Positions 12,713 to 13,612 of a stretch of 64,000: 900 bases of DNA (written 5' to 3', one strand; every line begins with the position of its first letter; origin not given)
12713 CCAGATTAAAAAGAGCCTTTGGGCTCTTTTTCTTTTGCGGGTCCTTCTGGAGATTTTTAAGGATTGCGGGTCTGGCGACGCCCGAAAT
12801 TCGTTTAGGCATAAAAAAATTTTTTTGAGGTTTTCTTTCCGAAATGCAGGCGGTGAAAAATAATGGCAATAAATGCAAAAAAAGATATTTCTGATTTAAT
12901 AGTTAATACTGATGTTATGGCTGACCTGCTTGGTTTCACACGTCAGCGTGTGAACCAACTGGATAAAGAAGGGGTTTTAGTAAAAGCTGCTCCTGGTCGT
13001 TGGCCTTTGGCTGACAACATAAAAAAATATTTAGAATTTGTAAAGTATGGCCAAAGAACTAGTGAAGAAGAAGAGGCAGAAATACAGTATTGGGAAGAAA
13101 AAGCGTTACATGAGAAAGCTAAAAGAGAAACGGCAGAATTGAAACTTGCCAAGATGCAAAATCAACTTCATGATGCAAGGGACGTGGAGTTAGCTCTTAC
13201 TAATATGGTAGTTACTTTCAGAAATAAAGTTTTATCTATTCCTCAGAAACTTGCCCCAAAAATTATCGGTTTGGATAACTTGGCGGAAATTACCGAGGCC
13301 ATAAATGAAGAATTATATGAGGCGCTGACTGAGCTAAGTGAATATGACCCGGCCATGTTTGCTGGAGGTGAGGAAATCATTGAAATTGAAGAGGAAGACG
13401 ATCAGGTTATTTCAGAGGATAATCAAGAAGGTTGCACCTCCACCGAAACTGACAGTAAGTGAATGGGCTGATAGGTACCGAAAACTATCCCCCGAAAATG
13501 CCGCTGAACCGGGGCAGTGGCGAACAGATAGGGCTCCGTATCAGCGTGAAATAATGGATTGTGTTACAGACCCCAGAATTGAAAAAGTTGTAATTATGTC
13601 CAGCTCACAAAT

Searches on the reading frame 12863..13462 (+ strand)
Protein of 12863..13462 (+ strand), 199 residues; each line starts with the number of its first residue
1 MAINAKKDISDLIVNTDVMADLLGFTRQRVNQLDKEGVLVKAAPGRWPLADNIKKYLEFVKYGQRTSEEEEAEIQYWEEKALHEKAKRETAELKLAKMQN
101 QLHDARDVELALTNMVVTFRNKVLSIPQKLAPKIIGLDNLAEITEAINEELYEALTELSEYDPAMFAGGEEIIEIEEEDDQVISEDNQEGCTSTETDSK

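Call 4: search_protein_families(library=pfam, proteins=[window:12863-13462:+], max_evalue=1)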
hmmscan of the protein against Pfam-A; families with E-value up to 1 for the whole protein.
window:12863-13462:+ (199 aa): 1 family
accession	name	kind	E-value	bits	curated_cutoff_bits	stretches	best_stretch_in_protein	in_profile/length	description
PF24729.2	Acb2_Tad1_hairpin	-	0.19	12.4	27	1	78-115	8-45/58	Acb2/Tad1, hairpin domain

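Call 5: search_protein_families(library=phrogs, proteins=[window:12863-13462:+], max_evalue=0.1)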
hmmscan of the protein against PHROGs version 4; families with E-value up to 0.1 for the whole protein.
window:12863-13462:+ (199 aa): 2 families
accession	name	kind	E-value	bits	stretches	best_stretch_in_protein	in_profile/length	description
phrog_57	-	head and packaging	9.3e-37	127.8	1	7-185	6-196/199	terminase small subunit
phrog_4691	-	integration and excision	0.0022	19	1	9-40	14-45/78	excisionase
